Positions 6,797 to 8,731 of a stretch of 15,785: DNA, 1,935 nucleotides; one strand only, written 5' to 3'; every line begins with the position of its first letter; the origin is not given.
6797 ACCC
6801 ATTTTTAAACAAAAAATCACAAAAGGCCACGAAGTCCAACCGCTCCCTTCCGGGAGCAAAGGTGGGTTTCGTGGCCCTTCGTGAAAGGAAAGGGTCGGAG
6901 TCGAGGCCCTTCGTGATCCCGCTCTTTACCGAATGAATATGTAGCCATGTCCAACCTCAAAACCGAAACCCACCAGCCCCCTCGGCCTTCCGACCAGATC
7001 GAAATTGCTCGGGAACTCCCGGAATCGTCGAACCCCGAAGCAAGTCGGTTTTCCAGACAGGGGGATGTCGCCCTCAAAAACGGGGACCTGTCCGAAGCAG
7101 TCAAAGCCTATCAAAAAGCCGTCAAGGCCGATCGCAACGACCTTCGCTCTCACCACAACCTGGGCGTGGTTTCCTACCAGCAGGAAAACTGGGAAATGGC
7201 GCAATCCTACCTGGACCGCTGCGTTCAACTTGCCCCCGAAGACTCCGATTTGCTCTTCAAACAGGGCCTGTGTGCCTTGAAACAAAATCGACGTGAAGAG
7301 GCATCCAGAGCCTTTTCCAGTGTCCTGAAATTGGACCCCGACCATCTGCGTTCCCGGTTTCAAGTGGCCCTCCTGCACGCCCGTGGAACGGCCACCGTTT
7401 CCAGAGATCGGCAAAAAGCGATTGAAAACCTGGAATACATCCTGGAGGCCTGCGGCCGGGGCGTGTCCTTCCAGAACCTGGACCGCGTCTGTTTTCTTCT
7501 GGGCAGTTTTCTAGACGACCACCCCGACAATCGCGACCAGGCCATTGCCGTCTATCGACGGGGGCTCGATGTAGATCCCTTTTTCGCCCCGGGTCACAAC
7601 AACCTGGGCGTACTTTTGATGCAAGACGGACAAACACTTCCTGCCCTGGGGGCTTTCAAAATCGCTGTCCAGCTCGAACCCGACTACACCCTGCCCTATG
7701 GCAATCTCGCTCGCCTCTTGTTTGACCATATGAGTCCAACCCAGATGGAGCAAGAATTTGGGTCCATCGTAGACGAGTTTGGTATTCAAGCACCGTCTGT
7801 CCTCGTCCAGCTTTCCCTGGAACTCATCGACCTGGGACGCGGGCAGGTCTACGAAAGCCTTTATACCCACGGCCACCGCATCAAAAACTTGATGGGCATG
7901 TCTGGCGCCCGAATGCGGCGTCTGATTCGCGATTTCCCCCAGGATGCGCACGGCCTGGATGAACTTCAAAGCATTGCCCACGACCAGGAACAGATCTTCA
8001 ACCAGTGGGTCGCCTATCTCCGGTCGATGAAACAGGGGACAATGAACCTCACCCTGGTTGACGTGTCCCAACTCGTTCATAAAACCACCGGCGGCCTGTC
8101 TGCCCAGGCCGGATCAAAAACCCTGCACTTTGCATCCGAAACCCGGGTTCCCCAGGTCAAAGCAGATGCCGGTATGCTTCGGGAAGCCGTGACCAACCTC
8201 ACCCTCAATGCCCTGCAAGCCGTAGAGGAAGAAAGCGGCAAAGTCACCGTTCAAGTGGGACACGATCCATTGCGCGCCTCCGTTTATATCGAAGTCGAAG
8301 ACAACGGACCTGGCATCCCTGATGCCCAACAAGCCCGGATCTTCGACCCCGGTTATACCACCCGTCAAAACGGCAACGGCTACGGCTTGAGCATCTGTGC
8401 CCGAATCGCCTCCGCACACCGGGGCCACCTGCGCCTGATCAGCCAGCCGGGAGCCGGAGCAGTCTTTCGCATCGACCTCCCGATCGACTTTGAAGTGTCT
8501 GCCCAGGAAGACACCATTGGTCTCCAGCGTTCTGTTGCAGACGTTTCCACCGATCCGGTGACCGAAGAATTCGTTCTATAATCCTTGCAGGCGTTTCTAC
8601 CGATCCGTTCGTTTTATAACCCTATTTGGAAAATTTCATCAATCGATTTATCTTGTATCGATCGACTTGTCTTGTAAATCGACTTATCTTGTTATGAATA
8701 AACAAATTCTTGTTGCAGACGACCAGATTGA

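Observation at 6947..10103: Cytoplasmic TPR-histidine kinase plus sigma-54 receiver-EBP as a possible PspF replacement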

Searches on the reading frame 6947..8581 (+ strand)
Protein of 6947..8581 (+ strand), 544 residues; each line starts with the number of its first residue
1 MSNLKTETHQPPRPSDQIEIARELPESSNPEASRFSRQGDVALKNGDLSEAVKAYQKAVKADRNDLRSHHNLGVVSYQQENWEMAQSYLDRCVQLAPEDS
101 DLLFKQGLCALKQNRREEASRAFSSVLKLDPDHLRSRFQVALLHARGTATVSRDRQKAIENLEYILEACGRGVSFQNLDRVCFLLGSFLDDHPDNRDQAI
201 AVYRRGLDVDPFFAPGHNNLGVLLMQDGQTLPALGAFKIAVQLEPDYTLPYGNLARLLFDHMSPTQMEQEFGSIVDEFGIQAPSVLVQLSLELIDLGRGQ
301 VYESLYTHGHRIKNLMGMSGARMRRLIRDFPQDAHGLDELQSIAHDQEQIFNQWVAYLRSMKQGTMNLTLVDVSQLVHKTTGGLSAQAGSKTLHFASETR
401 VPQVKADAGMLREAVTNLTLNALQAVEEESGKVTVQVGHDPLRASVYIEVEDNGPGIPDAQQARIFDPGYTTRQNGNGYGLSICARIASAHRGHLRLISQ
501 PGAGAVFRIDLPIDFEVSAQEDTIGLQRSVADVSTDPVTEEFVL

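Call 4: search_protein_families(library=pfam, proteins=[window:6947-8581:+], max_evalue=0.01)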
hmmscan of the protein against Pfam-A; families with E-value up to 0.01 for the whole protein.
window:6947-8581:+ (544 aa): 19 families
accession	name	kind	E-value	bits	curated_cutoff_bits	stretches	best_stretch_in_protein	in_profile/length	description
PF07719.23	TPR_2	-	2.5e-25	86.9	27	3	101-133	2-34/34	Tetratricopeptide repeat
PF02518.31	HATPase_c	-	1.3e-23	84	26.4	1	407-513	2-109/111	Histidine kinase-, DNA gyrase B-, and HSP90-like ATPase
PF00515.34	TPR_1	-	2.6e-22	78.1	27.8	3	36-65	5-34/34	Tetratricopeptide repeat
PF13414.12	TPR_11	-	3.7e-18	65.4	26.8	2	39-79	1-41/42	TPR repeat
PF13181.12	TPR_8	-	2.8e-16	58.7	25.7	1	38-65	7-34/34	Tetratricopeptide repeat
PF13432.12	TPR_16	-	7.1e-15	55.6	32.7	1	37-99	2-64/65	Tetratricopeptide repeat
PF13431.12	TPR_17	-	5.4e-14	51.7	24.4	0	54-86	1-33/34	Tetratricopeptide repeat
PF13428.12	TPR_14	-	2.7e-12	46.5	23.5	0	40-73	9-42/44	Tetratricopeptide repeat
PF14559.12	TPR_19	-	6e-11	43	25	2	42-101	1-60/68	Tetratricopeptide repeat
PF13174.12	TPR_6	-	7.2e-11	42.4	26.3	1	101-133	1-33/33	Tetratricopeptide repeat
PF13371.12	TPR_9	-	1.9e-10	41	35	2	109-171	4-61/73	Tetratricopeptide repeat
PF23914.1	TPR_CcmH_CycH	-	1.2e-09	38.7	42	1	39-130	57-151/158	Cytochrome c-type biogenesis protein H TPR domain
PF13424.12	TPR_12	-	2e-09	38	30.1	1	67-130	4-75/77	Tetratricopeptide repeat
PF13176.12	TPR_7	-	2.5e-09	36.9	27.9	0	68-101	1-34/36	Tetratricopeptide repeat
PF24575.1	TPR_Slam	-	5.8e-09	36.8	35.2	0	78-143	24-90/104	Surface lipoprotein assembly modifier, N-terminal TPR repeats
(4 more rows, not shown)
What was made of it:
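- Checked: Kinase, 6947-8581 (+), 544 aa. Pfam finds several TPR families above their cut-offs and HATPase_c at residues 407-513 (call 4).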

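Call 8: search_protein_families(library=ncbifam, proteins=[window:6947-8581:+], max_evalue=0.001)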
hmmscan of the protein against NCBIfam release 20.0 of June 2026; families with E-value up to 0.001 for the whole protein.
window:6947-8581:+ (544 aa): 94 families (the best 25 are shown)
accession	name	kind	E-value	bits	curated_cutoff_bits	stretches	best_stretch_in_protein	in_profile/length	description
NF008468.0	PRK11360.1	equivalog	3.7e-35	121.4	646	1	366-516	460-611/616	two-component system sensor histidine kinase AtoS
NF007688.0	PRK10364.1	equivalog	2.7e-27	95.6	479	1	361-516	300-454/460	two-component system sensor histidine kinase ZraS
NF010411.0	PRK13837.1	equivalog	1.5e-26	92.7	647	1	333-523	485-685/828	two-component system VirA-like sensor kinase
NF052574.1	HisKinEspCMyxo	equivalog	7.6e-22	77.3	1200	1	364-516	484-640/785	serine histidine kinase EspC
NF006800.0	PRK09303.1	equivalog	2.8e-21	75.9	342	1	340-513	195-377/383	histidine kinase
NF046044.1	PnpS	equivalog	3.5e-21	75.7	400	1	363-512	237-390/390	two-component system histidine kinase PnpS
NF007004.0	PRK09467.1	equivalog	4e-21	75.3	415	1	344-514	272-437/440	two-component system sensor histidine kinase EnvZ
NF046026.1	HisKinCckACaul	equivalog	7.6e-20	70.6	1000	1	336-522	340-541/678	cell cycle histidine kinase CckA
NF040959.1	MamA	equivalog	1.7e-19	70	200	2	42-142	81-181/204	magnetosome protein MamA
TIGR02916.1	PEP_his_kin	equivalog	1.7e-19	69.9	300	1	338-512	512-679/679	XrtA/PEP-CTERM system histidine kinase PrsK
NF008312.0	PRK11100.1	equivalog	2e-18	66.5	356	1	364-514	322-475/477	two-component system sensor histidine kinase CreC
TIGR02917.1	PEP_TPR_lipo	equivalog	2.2e-18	65.6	312.2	2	38-138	199-299/899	XrtA/PEP-CTERM system TPR-repeat protein PrsT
TIGR02956.1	TMAO_torS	equivalog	2.8e-18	65.4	676.5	1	369-516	535-685/967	TMAO reductase system sensor histidine kinase/response regulator TorS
NF041735.1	hist_kin_RppB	equivalog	6.5e-18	64.7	400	1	365-512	285-438/438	two-component system sensor histidine kinase RppB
NF038348.1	T2SS_HK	subfamily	9.2e-18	63.9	450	1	400-513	461-573/574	histidine kinase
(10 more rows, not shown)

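Call 11: find_homologous_proteins(query=window:6947-8581:+, max_evalue=0.00001)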
Query window:6947-8581:+ (544 aa): 341 proteins with E <= 0.00001 among 8000 candidates; the best 120 are listed.
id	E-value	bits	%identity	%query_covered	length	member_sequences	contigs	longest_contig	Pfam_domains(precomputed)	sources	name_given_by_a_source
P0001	0.0e+0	1223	100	100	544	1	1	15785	PF13431.13,PF23914.2,PF13414.13,PF13176.13,PF13428.13,PF14559.13,PF24575.2,PF13371.13,PF00515.35,PF12895.14,PF13424.13,PF02518.32,PF13432.13,PF13181.13,PF07719.24,PF13174.13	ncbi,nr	ncbi:MAG: ATP-binding protein [bacterium]|nr:ATP-binding protein [bacterium]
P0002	6.4e-246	835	68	99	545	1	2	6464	PF13431.13,PF13414.13,PF00515.35,PF02518.32,PF13432.13,PF13428.13,PF07719.24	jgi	-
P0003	1.8e-241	820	68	98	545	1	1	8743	PF13431.13,PF23914.2,PF13414.13,PF13176.13,PF13428.13,PF14559.13,PF24575.2,PF13371.13,PF00515.35,PF13424.13,PF02518.32,PF13432.13,PF13181.13,PF07719.24,PF13174.13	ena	-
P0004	5.4e-221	753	64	100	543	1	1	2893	PF14559.13,PF13431.13,PF13414.13,PF13371.13,PF00515.35,PF02518.32,PF13432.13,PF13428.13,PF13181.13,PF07719.24,PF20308.5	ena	-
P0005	4.1e-217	740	62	99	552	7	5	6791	PF13431.13,PF13414.13,PF00515.35,PF13424.13,PF02518.32,PF07719.24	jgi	jgi:nitrogen-specific signal transduction histidine kinase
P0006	4.3e-216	737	62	100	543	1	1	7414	PF13431.13,PF23914.2,PF13414.13,PF13428.13,PF14559.13,PF13371.13,PF00515.35,PF13424.13,PF02518.32,PF13432.13,PF07719.24,PF13174.13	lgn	-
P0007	4.4e-216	737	64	96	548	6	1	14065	PF13431.13,PF23914.2,PF13414.13,PF13176.13,PF13428.13,PF14559.13,PF13371.13,PF00515.35,PF13424.13,PF02518.32,PF13432.13,PF13181.13,PF07719.24,PF13174.13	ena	-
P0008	4.0e-215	734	61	100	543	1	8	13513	PF13431.13,PF23914.2,PF13414.13,PF00515.35,PF02518.32,PF13432.13,PF13428.13,PF07719.24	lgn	-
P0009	1.5e-214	732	62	100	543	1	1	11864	PF14559.13,PF13431.13,PF13414.13,PF00515.35,PF13424.13,PF02518.32,PF13432.13,PF13428.13,PF13181.13,PF07719.24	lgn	-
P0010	1.1e-213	729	62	98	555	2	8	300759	PF13431.13,PF23914.2,PF13414.13,PF13428.13,PF14559.13,PF13371.13,PF00515.35,PF13424.13,PF02518.32,PF13432.13,PF13181.13,PF07719.24,PF13174.13,PF20308.5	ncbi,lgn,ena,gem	-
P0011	1.2e-213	729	61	100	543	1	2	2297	PF13431.13,PF23914.2,PF13414.13,PF13176.13,PF13428.13,PF14559.13,PF24575.2,PF00515.35,PF12895.14,PF02518.32,PF13432.13,PF13181.13,PF07719.24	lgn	-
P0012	2.9e-213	727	62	98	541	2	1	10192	PF13431.13,PF23914.2,PF13414.13,PF13176.13,PF13428.13,PF14559.13,PF24575.2,PF13371.13,PF00515.35,PF13424.13,PF02518.32,PF13432.13,PF13181.13,PF07719.24,PF13174.13,PF20308.5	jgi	jgi:signal transduction histidine kinase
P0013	2.0e-212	725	62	100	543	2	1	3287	PF14559.13,PF13431.13,PF23914.2,PF13414.13,PF13371.13,PF00515.35,PF02518.32,PF13432.13,PF13428.13,PF13181.13,PF07719.24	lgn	-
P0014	4.5e-212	724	62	100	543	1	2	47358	PF13431.13,PF13414.13,PF00515.35,PF12895.14,PF13424.13,PF02518.32,PF13432.13,PF07719.24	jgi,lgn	jgi:tetratricopeptide (TPR) repeat protein/anti-sigma regulatory factor (Ser/Thr protein kinase)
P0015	1.9e-211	721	62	100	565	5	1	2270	PF13431.13,PF13414.13,PF13371.13,PF00515.35,PF13424.13,PF02518.32,PF13432.13,PF07719.24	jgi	jgi:signal transduction histidine kinase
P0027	1.1e-199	683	61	97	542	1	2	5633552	PF13431.13,PF23914.2,PF13414.13,PF13428.13,PF14559.13,PF24575.2,PF13371.13,PF00515.35,PF13424.13,PF02518.32,PF13432.13,PF13181.13,PF07719.24,PF13174.13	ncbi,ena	-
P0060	2.2e-182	626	69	75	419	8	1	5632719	PF13431.13,PF13414.13,PF02518.32,PF13428.13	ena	-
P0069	2.5e-174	599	53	97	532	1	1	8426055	PF13431.13,PF23914.2,PF13414.13,PF13176.13,PF13428.13,PF14559.13,PF13371.13,PF00515.35,PF13424.13,PF02518.32,PF13432.13,PF13181.13,PF14561.13,PF07719.24,PF13174.13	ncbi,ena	-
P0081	2.1e-107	378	41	86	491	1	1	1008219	PF13414.13,PF13371.13,PF00515.35,PF02518.32,PF07719.24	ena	-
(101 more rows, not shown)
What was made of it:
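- Tried and rejected: The window is the whole contig (call 11), so the enhancer cannot be read here.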

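Call 13: find_encoding_contigs(protein=P0027, flank=10000, max_places=1)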
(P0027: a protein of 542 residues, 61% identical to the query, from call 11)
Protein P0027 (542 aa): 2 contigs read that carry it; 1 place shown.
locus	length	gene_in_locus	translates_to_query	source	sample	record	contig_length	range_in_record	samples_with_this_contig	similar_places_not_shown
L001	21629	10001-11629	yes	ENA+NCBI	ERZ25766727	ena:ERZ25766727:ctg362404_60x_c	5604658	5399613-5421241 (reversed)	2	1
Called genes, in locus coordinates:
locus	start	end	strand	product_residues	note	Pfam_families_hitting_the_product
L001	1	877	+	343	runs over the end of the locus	PF00586:AIRS, PF02769:AIRS_C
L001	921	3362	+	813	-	PF00403:HMA, PF00122:E1-E2_ATPase, PF00702:Hydrolase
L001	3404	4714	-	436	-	PF01476:LysM, PF01520:Amidase_3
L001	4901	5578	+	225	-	PF04012:PspA_IM30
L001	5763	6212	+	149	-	-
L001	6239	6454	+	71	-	-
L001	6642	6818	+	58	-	-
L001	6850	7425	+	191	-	PF04542:Sigma70_r2, PF08281:Sigma70_r4_2, PF04545:Sigma70_r4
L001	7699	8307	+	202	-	-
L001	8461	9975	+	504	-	PF01145:Band_7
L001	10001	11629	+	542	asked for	PF00515:TPR_1 (faint), PF13181:TPR_8 (faint), PF23914:TPR_CcmH_CycH (faint), PF24575:TPR_Slam (faint), PF07719:TPR_2 (faint), PF13174:TPR_6 (faint), PF13432:TPR_16 (weak), PF02518:HATPase_c, +6 more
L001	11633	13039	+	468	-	PF00072:Response_reg, PF00158:Sigma54_activat, PF14532:Sigma54_activ_2, PF07728:AAA_5 (weak), PF25601:AAA_lid_14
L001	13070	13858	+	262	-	PF01073:3Beta_HSD, PF01370:Epimerase, PF04321:RmlD_sub_bind (weak), PF13460:NAD_binding_10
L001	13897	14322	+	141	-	PF07366:SnoaL, PF14534:DUF4440 (weak), PF12680:SnoaL_2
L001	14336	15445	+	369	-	-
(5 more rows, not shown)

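Call 14: find_encoding_contigs(protein=P0010, flank=10000, max_places=1)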
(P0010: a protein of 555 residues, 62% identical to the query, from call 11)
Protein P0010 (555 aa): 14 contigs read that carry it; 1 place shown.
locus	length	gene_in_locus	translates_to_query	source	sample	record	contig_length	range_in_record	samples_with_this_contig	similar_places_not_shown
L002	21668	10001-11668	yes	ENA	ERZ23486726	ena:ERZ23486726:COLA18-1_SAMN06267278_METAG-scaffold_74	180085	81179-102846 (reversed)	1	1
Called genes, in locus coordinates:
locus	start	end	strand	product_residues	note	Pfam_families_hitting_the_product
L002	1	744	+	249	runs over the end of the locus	PF00142:Fer4_NifH, PF01656:CbiA, PF02374:ArsA_ATPase (weak), PF06564:CBP_BcsQ, PF09140:MipZ, PF10609:ParA, PF13614:AAA_31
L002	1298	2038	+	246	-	PF00857:Isochorismatase (weak)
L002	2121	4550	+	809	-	PF00403:HMA, PF00122:E1-E2_ATPase, PF00702:Hydrolase, PF08282:Hydrolase_3 (faint)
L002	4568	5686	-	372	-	PF01476:LysM, PF01520:Amidase_3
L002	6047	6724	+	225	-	PF04012:PspA_IM30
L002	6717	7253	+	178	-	-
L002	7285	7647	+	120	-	PF01740:STAS, PF13466:STAS_2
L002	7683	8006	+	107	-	-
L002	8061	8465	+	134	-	-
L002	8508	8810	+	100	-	-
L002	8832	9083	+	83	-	-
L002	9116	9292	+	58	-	-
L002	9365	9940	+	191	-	PF04542:Sigma70_r2, PF08281:Sigma70_r4_2, PF04545:Sigma70_r4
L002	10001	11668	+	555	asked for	PF13424:TPR_12 (faint), PF20308:TPR-S (faint), PF07719:TPR_2 (faint), PF13428:TPR_14 (faint), PF13432:TPR_16 (weak), PF00515:TPR_1 (faint), PF13414:TPR_11, PF02518:HATPase_c, +6 more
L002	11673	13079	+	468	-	PF00072:Response_reg, PF00158:Sigma54_activat, PF14532:Sigma54_activ_2, PF07728:AAA_5 (weak), PF25601:AAA_lid_14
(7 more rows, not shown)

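Call 15: find_encoding_contigs(protein=P0069, flank=10000, max_places=1)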
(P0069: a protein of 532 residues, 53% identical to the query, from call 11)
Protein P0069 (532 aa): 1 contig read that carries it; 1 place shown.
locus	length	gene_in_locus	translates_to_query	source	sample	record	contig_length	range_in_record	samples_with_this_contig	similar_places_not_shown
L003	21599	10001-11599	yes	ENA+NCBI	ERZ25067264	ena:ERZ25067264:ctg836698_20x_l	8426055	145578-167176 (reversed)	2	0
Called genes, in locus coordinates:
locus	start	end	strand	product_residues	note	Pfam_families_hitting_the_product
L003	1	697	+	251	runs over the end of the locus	PF00142:Fer4_NifH, PF01656:CbiA, PF02374:ArsA_ATPase (weak), PF06564:CBP_BcsQ, PF09140:MipZ, PF10609:ParA, PF13614:AAA_31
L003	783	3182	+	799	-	PF00403:HMA, PF00122:E1-E2_ATPase, PF00702:Hydrolase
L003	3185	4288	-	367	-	PF01476:LysM, PF01520:Amidase_3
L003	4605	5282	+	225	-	PF04012:PspA_IM30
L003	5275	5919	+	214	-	-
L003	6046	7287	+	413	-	PF13542:HTH_Tnp_ISL3, PF01610:DDE_Tnp_ISL3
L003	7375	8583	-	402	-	PF07592:DDE_Tnp_ISAZ013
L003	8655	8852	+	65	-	-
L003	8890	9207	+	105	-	-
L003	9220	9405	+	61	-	-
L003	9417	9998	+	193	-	PF07638:Sigma70_ECF (weak), PF04542:Sigma70_r2, PF08281:Sigma70_r4_2, PF04545:Sigma70_r4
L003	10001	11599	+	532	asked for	PF07719:TPR_2 (faint), PF13174:TPR_6 (faint), PF13371:TPR_9 (weak), PF13431:TPR_17 (weak), PF14559:TPR_19 (weak), PF00515:TPR_1 (weak), PF13424:TPR_12 (weak), PF02518:HATPase_c, +7 more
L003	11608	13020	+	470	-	PF00072:Response_reg, PF00158:Sigma54_activat, PF14532:Sigma54_activ_2, PF01078:Mg_chelatase (faint), PF07728:AAA_5 (weak), PF25601:AAA_lid_14, PF02954:HTH_8 (weak)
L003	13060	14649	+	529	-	PF07228:SpoIIE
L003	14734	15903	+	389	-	PF22025:ThiI_fer, PF02926:THUMP, PF02568:ThiI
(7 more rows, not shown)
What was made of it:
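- In many loci the ECF sigma gene directly abuts the kinase gene (calls 14, 15).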

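Call 16: find_encoding_contigs(protein=P0081, flank=10000, max_places=1)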
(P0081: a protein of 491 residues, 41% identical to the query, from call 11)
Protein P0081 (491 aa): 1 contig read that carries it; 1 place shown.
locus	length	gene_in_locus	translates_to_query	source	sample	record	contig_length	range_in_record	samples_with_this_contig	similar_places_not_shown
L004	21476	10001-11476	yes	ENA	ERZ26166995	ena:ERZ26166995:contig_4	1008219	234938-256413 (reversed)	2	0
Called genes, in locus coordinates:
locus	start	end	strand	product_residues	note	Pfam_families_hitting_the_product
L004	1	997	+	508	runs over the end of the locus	PF01609:DDE_Tnp_1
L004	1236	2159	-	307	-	PF00027:cNMP_binding, PF00072:Response_reg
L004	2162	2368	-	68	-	-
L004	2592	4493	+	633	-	-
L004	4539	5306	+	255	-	PF01522:Polysacc_deac_1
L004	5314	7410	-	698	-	PF01301:Glyco_hydro_35, PF02449:Glyco_hydro_42, PF08532:Glyco_hydro_42M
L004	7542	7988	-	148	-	PF13302:Acetyltransf_3, PF00583:Acetyltransf_1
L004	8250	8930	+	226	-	PF04012:PspA_IM30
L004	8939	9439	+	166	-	-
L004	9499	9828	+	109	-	-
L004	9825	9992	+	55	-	-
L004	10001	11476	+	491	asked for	PF00515:TPR_1 (faint), PF07719:TPR_2 (faint), PF13371:TPR_9 (faint), PF13414:TPR_11 (faint), PF02518:HATPase_c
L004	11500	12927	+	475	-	PF00072:Response_reg, PF00158:Sigma54_activat, PF14532:Sigma54_activ_2, PF07728:AAA_5 (weak), PF25601:AAA_lid_14, PF02954:HTH_8 (weak)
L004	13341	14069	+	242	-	PF04012:PspA_IM30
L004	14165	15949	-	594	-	PF00664:ABC_membrane, PF00005:ABC_tran, PF02463:SMC_N (faint)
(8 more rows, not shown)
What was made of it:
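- On Receiver-type bacterial enhancer-binding proteins (NtrC class architecture): HTH_8 is recorded as a weak hit for orthologues (calls 15, 16).
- This holds in a minimal operon (pspA, partner protein, tail protein, 2-TM protein, kinase, activator) whose flanks are unrelated to the window's (call 16). In compact operons the pair is packed into the pspA transcription unit (call 16).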

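Call 17: find_encoding_contigs(protein=P0060, flank=10000, max_places=1)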
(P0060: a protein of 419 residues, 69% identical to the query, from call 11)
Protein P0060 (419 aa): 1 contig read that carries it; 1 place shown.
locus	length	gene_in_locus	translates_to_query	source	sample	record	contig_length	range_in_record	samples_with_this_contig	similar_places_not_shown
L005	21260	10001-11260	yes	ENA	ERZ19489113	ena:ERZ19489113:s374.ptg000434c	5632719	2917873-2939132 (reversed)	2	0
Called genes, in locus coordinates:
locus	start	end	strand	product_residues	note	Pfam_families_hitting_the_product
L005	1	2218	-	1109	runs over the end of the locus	PF02384:N6_Mtase (weak), PF18135:Type_ISP_C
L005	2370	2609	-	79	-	PF04255:DUF433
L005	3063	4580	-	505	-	PF01476:LysM, PF23473:LysM3_LYK4_5 (weak), PF01520:Amidase_3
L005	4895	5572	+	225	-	PF04012:PspA_IM30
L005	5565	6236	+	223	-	-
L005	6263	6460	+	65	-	-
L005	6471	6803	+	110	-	-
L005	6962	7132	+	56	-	-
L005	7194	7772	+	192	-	PF04542:Sigma70_r2, PF08281:Sigma70_r4_2, PF04545:Sigma70_r4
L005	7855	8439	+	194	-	-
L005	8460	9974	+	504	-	PF01145:Band_7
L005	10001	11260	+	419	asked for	PF13428:TPR_14 (faint), PF13431:TPR_17 (faint), PF13414:TPR_11 (faint), PF02518:HATPase_c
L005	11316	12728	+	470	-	PF00072:Response_reg, PF00004:AAA (faint), PF00158:Sigma54_activat, PF14532:Sigma54_activ_2, PF07724:AAA_2 (faint), PF07728:AAA_5 (weak), PF25601:AAA_lid_14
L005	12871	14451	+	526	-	PF07228:SpoIIE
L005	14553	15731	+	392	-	PF22025:ThiI_fer, PF02926:THUMP, PF02568:ThiI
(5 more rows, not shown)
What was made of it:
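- Kinase and activator genes are 3-55 nt apart in the orthologues (calls 13-17).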
